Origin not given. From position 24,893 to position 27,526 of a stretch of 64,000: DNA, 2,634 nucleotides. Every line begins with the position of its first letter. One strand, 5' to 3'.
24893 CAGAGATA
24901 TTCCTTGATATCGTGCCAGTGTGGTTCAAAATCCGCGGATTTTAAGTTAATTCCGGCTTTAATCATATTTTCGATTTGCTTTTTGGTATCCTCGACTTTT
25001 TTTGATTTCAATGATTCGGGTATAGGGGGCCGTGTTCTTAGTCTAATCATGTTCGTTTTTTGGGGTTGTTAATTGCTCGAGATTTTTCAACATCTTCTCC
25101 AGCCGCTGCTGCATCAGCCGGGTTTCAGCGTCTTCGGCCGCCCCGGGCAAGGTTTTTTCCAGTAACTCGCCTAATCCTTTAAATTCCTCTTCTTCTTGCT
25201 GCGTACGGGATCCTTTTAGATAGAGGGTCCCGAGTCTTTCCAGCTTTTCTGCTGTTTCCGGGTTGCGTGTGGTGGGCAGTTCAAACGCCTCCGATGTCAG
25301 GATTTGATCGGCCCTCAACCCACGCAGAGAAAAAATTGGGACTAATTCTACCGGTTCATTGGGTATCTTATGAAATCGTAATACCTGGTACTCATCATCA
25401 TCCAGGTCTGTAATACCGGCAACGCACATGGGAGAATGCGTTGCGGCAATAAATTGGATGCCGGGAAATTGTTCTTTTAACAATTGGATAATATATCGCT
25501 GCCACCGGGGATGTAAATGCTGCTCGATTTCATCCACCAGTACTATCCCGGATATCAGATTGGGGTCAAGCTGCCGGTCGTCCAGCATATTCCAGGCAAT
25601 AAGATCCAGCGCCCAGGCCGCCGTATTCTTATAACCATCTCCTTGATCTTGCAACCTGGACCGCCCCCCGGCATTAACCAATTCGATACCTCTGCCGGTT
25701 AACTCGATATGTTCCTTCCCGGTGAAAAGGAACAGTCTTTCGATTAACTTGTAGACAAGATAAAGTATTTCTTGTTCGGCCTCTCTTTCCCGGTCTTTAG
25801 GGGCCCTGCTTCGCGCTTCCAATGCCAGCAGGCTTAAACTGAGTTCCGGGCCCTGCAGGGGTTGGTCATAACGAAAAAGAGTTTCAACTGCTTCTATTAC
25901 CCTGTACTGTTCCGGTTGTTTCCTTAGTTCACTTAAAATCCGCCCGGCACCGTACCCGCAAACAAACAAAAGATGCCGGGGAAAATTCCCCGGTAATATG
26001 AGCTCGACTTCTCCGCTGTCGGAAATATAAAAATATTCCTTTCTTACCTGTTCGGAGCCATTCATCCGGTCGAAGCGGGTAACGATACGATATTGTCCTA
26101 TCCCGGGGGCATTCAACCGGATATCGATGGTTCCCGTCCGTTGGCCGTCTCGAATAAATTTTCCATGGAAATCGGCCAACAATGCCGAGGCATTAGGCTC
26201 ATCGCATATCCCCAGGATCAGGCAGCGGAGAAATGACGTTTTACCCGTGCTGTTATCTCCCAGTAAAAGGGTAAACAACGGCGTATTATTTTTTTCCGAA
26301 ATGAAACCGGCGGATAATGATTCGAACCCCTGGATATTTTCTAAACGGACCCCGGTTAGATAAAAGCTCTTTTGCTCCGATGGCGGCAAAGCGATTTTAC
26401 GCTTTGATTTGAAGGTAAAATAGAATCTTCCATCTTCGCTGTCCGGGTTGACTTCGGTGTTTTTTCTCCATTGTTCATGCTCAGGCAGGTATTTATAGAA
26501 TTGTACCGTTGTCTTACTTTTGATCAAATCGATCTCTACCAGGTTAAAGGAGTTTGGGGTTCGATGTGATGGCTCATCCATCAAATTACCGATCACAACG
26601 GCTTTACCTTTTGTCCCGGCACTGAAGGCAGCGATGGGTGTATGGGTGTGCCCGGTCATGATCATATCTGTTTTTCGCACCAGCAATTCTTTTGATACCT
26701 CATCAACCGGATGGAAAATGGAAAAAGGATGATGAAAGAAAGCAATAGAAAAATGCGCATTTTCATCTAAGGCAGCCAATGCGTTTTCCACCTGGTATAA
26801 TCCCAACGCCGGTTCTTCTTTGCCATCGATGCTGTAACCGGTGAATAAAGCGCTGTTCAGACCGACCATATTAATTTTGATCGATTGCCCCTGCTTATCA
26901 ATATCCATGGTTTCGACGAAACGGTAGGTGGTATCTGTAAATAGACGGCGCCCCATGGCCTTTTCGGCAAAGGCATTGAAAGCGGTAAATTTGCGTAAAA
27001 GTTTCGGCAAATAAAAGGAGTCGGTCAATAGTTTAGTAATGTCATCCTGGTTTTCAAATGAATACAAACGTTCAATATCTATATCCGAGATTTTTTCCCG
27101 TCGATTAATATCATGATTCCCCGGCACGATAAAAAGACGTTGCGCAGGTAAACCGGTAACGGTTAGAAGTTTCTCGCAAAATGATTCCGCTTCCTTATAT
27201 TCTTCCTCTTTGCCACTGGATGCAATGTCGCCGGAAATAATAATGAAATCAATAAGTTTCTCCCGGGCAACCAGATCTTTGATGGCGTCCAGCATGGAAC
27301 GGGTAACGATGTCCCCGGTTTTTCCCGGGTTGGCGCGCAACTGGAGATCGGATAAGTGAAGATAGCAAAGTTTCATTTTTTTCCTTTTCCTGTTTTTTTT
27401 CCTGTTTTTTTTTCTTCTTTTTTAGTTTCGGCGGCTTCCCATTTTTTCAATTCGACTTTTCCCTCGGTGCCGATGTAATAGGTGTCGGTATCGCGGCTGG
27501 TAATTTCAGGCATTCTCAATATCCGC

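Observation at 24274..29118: Orphan TPR-lipoprotein secretin translationally coupled to a Septu-like ATPase-HNH pair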

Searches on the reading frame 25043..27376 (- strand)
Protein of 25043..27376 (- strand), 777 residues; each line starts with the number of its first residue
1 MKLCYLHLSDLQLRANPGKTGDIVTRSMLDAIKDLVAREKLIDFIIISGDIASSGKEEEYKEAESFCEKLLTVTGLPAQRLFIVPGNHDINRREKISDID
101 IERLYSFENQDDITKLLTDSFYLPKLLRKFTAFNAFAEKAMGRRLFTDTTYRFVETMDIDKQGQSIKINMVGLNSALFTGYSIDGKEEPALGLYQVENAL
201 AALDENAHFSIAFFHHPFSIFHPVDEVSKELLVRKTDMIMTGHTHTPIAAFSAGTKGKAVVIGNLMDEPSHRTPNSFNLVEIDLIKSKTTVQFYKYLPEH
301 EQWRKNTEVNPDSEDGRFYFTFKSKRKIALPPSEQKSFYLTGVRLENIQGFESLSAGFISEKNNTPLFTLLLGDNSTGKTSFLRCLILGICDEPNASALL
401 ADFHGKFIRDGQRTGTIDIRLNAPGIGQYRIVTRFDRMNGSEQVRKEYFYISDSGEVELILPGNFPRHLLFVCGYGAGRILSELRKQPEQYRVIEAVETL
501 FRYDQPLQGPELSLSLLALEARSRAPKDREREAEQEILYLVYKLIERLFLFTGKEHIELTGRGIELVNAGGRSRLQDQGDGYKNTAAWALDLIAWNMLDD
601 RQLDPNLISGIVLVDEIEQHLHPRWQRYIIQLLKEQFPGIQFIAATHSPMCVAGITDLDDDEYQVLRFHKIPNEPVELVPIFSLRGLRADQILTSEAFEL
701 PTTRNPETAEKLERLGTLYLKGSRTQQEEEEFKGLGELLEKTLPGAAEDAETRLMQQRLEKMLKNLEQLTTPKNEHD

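Call 4: search_protein_families(library=pfam, proteins=[window:25043-27376:-], max_evalue=0.01)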
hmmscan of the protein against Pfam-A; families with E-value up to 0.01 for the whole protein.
window:25043-27376:- (777 aa): 6 families
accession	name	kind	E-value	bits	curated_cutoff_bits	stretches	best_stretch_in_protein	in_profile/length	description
PF13304.12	AAA_21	-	2e-15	58.1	27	1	606-649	259-300/304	AAA domain, putative AbiEii toxin, Type IV TA system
PF00149.33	Metallophos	-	3.2e-11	44.5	21.5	1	6-247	4-191/191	Calcineurin-like phosphoesterase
PF13175.12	AAA_15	-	1.2e-10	42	32.1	1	569-652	292-374/374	AAA ATPase domain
PF02463.25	SMC_N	-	0.00052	20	40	0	611-652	161-202/220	RecF/RecN/SMC N terminal domain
PF12850.12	Metallophos_2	-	0.00081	19.9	27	0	207-282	80-151/154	Calcineurin-like phosphoesterase superfamily domain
PF13476.12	AAA_23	-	0.0047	18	27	1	343-449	2-95/201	AAA domain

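Call 5: search_protein_families(library=padloc, proteins=[window:25043-27376:-], max_evalue=0.01)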
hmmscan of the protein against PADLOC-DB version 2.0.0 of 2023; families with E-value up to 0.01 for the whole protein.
window:25043-27376:- (777 aa): 110 families (the best 25 are shown)
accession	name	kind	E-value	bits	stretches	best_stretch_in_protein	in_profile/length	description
PDLC00304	PtuA1|PtuA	-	9.4e-54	181.2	1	334-756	6-430/444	AAA ATPase domain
PDLC00292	PtuA1|PtuA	-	3.1e-53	179.2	1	299-742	271-668/726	AAA ATPase domain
PDLC00295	PtuA1|PtuA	-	1.2e-46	157.8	2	470-767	152-446/451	AAA ATPase domain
PDLC00288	PtuA1|PtuA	-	1.2e-43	147.7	1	300-770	270-707/733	AAA ATPase domain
PDLC00269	PtuA1|PtuA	-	6.4e-42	142.3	1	339-752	2-442/446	AAA ATPase domain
PDLC00271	PtuA1|PtuA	-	1.4e-32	111.8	1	341-746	4-404/421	AAA ATPase domain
PDLC00291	PtuA1|PtuA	-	3.3e-32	109.9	1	339-769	321-750/773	AAA ATPase domain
PDLC00736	Effector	-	1.3e-31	108.2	1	1-322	1-307/561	Endonuclease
PDLC02913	ATPase_I-A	-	1.5e-30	104.8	2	532-744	285-491/508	-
PDLC00278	PtuA1|PtuA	-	2.6e-30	104.1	2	475-760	144-428/436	AAA ATPase domain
PDLC00301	PtuA1|PtuA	-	4.8e-29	99.6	1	471-724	150-393/429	AAA ATPase domain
PDLC05051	PDC-S60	-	1e-27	94.7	1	6-309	4-305/1027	-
PDLC00299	PtuA1|PtuA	-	2.4e-27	94.1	2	597-743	366-509/535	AAA ATPase domain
PDLC00298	PtuA1|PtuA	-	5.4e-26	89.6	1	568-747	238-408/423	AAA ATPase domain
PDLC00267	PtuA1|PtuA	-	3.6e-23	80.4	1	575-655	251-332/438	AAA ATPase domain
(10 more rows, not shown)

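Call 21: find_homologous_proteins(query=window:25043-27376:-, max_evalue=1e-10)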
Query window:25043-27376:- (777 aa): 132 proteins with E <= 1e-10 among 8000 candidates; the best 120 are listed.
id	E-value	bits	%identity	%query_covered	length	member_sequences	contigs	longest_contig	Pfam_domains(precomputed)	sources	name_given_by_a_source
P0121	0.0e+0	1763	100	100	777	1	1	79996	PF13175.13,PF00149.34,PF13304.13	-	-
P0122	0.0e+0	1237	71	100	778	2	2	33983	PF13175.13,PF00149.34,PF13304.13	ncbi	-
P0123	0.0e+0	1208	70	100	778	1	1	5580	PF13175.13,PF00149.34,PF13304.13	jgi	jgi:3',5'-cyclic AMP phosphodiesterase CpdA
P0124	0.0e+0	1083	63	100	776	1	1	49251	PF13175.13,PF00149.34,PF13304.13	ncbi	-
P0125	4.3e-249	847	53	99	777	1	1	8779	PF13175.13,PF00149.34,PF13304.13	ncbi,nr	ncbi:MAG: AAA family ATPase [bacterium]|nr:AAA family ATPase [bacterium]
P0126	1.1e-202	694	44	99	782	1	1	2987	PF13175.13,PF00149.34,PF13476.13,PF13304.13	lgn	-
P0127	3.2e-191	656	42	99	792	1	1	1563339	PF13175.13,PF00149.34,PF13304.13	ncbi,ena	-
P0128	6.5e-163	562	60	57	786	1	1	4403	PF13175.13,PF13304.13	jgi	jgi:hypothetical protein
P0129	1.2e-156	541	59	56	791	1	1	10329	PF13175.13,PF13401.13,PF02463.26,PF13304.13,PF13191.13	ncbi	-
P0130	4.7e-154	533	56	57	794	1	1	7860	PF13175.13,PF13476.13,PF14516.13,PF02463.26,PF01637.25,PF13304.13,PF13191.13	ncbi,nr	ncbi:MAG: AAA family ATPase [bacterium]|nr:AAA family ATPase [bacterium]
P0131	3.8e-151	523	56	55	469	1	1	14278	PF13175.13,PF13476.13,PF02463.26,PF13304.13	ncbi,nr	ncbi:MAG: ATP-binding protein [bacterium]|nr:ATP-binding protein [bacterium]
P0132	1.3e-139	485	38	99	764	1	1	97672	PF13175.13,PF00149.34,PF13304.13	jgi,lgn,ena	-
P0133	1.1e-91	327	47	44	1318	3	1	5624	PF13431.13,PF13414.13,PF00149.34,PF13176.13,PF24885.2,PF13428.13,PF13374.13,PF07721.21,PF13371.13,PF17874.8,PF12850.13,PF00515.35,PF13424.13,PF13432.13,PF13181.13,PF07719.24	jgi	-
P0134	2.8e-91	325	48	43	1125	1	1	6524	PF17874.8,PF12850.13,PF24883.3,PF00149.34,PF05729.19,PF00931.29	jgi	jgi:predicted MPP superfamily phosphohydrolase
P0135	4.8e-91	324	50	41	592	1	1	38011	PF00149.34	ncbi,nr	ncbi:metallophosphoesterase [Desulfobacterales bacterium HSG2]|nr:metallophosphoesterase [Desulfobac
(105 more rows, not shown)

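Call 22: find_encoding_contigs(protein=P0122, flank=8000, max_places=3)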
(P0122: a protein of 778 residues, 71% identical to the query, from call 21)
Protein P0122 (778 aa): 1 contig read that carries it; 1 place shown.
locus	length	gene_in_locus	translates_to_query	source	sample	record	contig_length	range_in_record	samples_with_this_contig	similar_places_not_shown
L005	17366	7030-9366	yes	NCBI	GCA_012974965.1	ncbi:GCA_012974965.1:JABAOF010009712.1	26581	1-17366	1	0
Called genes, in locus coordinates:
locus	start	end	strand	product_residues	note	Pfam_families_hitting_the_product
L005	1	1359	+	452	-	?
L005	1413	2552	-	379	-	PF04055:Radical_SAM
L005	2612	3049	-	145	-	PF02472:ExbD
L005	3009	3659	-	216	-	PF01618:MotA_ExbB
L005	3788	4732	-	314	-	-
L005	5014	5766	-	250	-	-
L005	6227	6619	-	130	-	PF00165:HTH_AraC (faint), PF12833:HTH_18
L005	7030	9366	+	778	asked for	PF00149:Metallophos, PF13175:AAA_15 (faint), PF13304:AAA_21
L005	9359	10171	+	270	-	-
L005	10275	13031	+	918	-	PF05729:NACHT, PF20720:nSTAND3 (faint), PF24883:NPHP3_N (faint), PF03781:FGE-sulfatase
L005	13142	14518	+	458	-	PF01582:TIR, PF13676:TIR_2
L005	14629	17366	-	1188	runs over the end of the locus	PF00149:Metallophos, PF00069:Pkinase, PF07714:PK_Tyr_Ser-Thr, PF00512:HisKA, PF02518:HATPase_c, PF00072:Response_reg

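Call 23: find_encoding_contigs(protein=P0124, flank=8000, max_places=3)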
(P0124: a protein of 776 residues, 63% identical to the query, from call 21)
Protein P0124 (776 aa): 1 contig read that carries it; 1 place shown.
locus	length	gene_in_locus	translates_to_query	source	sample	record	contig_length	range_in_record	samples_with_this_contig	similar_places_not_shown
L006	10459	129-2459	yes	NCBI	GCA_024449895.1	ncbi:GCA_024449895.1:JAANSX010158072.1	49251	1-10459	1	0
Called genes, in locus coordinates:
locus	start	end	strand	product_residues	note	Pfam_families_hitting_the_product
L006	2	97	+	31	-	?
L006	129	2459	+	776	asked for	PF00149:Metallophos, PF13175:AAA_15 (faint), PF13304:AAA_21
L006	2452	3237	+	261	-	-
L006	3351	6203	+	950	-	PF05729:NACHT, PF24883:NPHP3_N (faint), PF03781:FGE-sulfatase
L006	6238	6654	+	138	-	-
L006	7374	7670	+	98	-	-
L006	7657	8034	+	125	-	PF20126:TumE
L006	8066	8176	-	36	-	-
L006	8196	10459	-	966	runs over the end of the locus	PF00753:Lactamase_B, PF12706:Lactamase_B_2, PF23023:Anti-Pycsar_Apyc1 (weak), PF00932:LTD, PF19190:BACON_2 (weak), PF13004:BACON (weak)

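Call 24: find_encoding_contigs(protein=P0127, flank=8000, max_places=3)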
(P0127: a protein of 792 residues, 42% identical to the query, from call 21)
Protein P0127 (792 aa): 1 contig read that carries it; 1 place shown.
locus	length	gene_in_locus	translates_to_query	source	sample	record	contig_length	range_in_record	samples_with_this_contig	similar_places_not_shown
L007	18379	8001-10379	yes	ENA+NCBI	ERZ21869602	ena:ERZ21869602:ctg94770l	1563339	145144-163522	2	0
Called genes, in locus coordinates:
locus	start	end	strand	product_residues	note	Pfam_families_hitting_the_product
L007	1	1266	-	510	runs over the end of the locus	PF00583:Acetyltransf_1 (faint), PF00795:CN_hydrolase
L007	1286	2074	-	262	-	PF01261:AP_endonuc_2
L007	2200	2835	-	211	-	PF23023:Anti-Pycsar_Apyc1, PF00753:Lactamase_B, PF12706:Lactamase_B_2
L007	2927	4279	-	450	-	PF00206:Lyase_1, PF08328:ASL_C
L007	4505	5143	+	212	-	PF01726:LexA_DNA_bind, PF00717:Peptidase_S24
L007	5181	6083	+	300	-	PF01904:DUF72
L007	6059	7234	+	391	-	PF00817:IMS, PF11799:IMS_C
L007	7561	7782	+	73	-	-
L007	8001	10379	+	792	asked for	PF00149:Metallophos, PF13304:AAA_21, PF13175:AAA_15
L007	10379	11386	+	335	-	-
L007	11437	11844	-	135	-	-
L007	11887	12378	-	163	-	-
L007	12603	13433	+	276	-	PF00142:Fer4_NifH (weak), PF01656:CbiA, PF02374:ArsA_ATPase (faint), PF09140:MipZ (faint), PF10609:ParA, PF13614:AAA_31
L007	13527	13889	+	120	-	-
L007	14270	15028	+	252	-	-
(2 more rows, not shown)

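Call 28: find_related_loci(query=A4, collection=metagenome_contigs, flank=8000)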
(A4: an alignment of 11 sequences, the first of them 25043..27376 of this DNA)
Query A4 (777 aa) in metagenome_contigs; peptide patterns used: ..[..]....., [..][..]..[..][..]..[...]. (x = any residue, [..] = any of these).
539 stretches matched a pattern; 366 encode a relative of the query (tblastn E <= 1e-3); the best 80 are kept; 80 distinct loci.
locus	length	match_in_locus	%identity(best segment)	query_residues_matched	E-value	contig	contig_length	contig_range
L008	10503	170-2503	71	1-777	0e+0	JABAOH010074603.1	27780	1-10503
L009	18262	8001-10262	38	1-766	5e-151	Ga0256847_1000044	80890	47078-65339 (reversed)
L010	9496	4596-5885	40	338-767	2e-95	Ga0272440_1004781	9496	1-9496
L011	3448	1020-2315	39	331-759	2e-96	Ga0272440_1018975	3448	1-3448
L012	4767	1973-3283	41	326-766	3e-94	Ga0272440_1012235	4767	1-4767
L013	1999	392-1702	42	337-768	1e-95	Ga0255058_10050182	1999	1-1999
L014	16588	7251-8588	41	333-767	2e-87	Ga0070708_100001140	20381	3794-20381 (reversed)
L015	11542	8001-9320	39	338-767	4e-83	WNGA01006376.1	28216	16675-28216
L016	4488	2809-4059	40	337-746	3e-81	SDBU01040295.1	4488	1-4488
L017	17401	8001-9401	37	287-769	2e-78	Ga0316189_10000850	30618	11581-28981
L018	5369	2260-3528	36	338-775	4e-78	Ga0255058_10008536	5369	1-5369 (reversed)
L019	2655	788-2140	39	338-776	9e-80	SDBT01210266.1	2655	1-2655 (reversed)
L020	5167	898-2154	39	337-746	3e-75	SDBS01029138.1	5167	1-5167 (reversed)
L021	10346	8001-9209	38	337-732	3e-74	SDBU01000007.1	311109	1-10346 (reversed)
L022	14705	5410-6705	35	337-769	3e-72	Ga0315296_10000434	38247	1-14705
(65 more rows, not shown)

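Call 35: find_encoding_contigs(protein=P0125, flank=8000, max_places=2)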
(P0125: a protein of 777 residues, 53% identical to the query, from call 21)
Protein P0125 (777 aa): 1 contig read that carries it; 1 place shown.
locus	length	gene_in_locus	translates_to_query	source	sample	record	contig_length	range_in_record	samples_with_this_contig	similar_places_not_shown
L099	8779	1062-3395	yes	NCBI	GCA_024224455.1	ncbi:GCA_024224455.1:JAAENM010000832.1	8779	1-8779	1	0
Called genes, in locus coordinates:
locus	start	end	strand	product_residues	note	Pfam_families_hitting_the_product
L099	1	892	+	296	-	PF05684:DUF819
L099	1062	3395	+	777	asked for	PF00149:Metallophos, PF13304:AAA_21, PF13175:AAA_15 (weak)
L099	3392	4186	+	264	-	-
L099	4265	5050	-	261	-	-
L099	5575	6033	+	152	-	PF00291:PALP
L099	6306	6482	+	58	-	-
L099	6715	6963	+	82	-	-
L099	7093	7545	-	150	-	PF02367:TsaE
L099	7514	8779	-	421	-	PF03853:YjeF_N, PF01256:Carb_kinase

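Call 36: find_encoding_contigs(protein=P0123, flank=8000, max_places=2)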
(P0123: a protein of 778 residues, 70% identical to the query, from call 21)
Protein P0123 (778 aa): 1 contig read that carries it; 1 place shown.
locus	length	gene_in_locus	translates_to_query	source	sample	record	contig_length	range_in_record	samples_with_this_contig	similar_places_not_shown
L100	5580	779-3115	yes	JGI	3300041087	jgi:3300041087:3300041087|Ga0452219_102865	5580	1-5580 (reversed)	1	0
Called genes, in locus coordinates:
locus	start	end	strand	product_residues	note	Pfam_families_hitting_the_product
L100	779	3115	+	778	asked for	PF00149:Metallophos, PF13175:AAA_15 (faint), PF13304:AAA_21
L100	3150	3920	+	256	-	-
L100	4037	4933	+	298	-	-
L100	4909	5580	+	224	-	?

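Call 50: search_protein_families(library=pfam, proteins=[L005:1-1359:+], max_evalue=0.01)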
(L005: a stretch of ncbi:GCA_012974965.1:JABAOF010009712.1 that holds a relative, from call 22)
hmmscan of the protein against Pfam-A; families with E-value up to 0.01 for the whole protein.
L005:1-1359:+ (452 aa): 5 families
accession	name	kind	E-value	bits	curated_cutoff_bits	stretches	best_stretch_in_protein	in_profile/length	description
PF00753.33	Lactamase_B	-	1.1e-12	48.7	22.7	1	27-207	7-151/196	Metallo-beta-lactamase superfamily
PF07719.23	TPR_2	-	2e-07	31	27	1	406-437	3-34/34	Tetratricopeptide repeat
PF00515.34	TPR_1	-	3.3e-06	27.1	27.8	1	411-437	8-34/34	Tetratricopeptide repeat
PF13428.12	TPR_14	-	0.0032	18.4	23.5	0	405-445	2-42/44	Tetratricopeptide repeat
PF13414.12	TPR_11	-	0.0037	17.4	26.8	0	414-439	4-29/42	TPR repeat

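Call 51: search_solved_structures(query=window:25043-27376:-, max_evalue=0.001)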
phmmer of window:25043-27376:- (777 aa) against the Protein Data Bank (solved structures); distinct sequences matched with E-value up to 0.001: 13.
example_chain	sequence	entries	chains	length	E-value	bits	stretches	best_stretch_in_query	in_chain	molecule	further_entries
9e8z_C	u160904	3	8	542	1.3e-15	60.1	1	580-652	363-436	Retron Ec83 probable ATPase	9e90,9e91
9o4a_A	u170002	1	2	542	1.1e-13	53.8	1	580-652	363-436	Retron Ec83 probable ATPase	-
9vkz_A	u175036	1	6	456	3.9e-13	51.9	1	552-655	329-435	Retron Ec78 probable ATPase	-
9vh1_D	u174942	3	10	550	6.3e-13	51.2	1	553-655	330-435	Retron Ec78 probable ATPase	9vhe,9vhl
9kjx_B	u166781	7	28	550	1.6e-12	49.9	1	560-655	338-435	AAA family ATPase | Retron I-A effector PtuA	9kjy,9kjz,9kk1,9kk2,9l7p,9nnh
9u9y_A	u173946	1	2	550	3.7e-12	48.7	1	560-655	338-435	AAA family ATPase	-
9nnb_C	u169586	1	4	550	4.1e-12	48.5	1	560-655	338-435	Retron I-A effector PtuA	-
9nnk_C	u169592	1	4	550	4.2e-12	48.5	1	560-655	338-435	Retreon I-A effector PtuA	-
9n69_A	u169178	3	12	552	4.8e-12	48.3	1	597-689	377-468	AAA family ATPase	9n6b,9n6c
22bu_B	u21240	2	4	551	5.2e-12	48.2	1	575-653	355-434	AAA family ATPase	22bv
8ee4_A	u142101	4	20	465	6.1e-12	48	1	571-655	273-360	PtuA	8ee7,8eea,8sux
22et_E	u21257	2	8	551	6.6e-11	44.5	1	575-653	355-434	PtuA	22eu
2xmo_A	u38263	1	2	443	0.00027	22.7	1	38-93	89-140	LMO2642 PROTEIN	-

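Call 55: search_dna_similar(query=window:25043-27376:-, collection=plasmids, mode=protein, max_rows=8)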
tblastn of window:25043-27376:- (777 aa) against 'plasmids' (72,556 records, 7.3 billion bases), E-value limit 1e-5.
Records with a match: 136; places in all: 139; records where one place covers at least 80% of the query: 0.
Best place of each record, by identity: <60% 136.
By first word of the organism name: Rhizobium 25; Bacillus 19; Klebsiella 7; Agrobacterium 6; Aeromonas 5; Streptomyces 4; Sinorhizobium 4; Enterobacter 4; Ketogulonicigenium 4; Acinetobacter 4; and 36 more.
By predicted mobility (MOB-suite, as given by PLSDB): conjugative 62; non-mobilizable 60; mobilizable 14.
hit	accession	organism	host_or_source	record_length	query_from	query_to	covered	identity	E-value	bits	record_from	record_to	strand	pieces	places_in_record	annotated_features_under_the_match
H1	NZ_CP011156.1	Bacillus cereus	cell culture,vomit of food poisoning ...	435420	338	727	50%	30.5%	2e-24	117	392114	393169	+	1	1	AAA family ATPase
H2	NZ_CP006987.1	Rhizobium etli bv. mimosae str. IE4771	Phaseolus vulgaris,whole organism,nodule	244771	314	719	52%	27.1%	1e-25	122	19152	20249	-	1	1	AAA family ATPase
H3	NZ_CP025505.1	Rhizobium leguminosarum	Pisum sativum,pea nodule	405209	322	708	50%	28.2%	1e-22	112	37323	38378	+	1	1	AAA family ATPase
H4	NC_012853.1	Rhizobium leguminosarum bv. trifolii WSM1325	-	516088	313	714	52%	26.7%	5e-22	110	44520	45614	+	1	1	AAA family ATPase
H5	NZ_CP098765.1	Sphingomonas aerolata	cloud water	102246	338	723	50%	27.3%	3e-17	95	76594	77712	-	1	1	AAA family ATPase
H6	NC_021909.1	Rhizobium etli bv. mimosae str. Mim1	Mimosa affinis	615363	329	712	49%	27.3%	6e-20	103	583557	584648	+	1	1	AAA family ATPase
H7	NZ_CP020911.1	Rhizobium etli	Phaseolus vulgaris,cell culture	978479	340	727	50%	26.9%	2e-21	108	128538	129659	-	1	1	AAA family ATPase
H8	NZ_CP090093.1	Rhizobium leguminosarum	Galega,Cell culture,Plant nodule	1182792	340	721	49%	27.0%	2e-20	105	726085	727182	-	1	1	record has no annotation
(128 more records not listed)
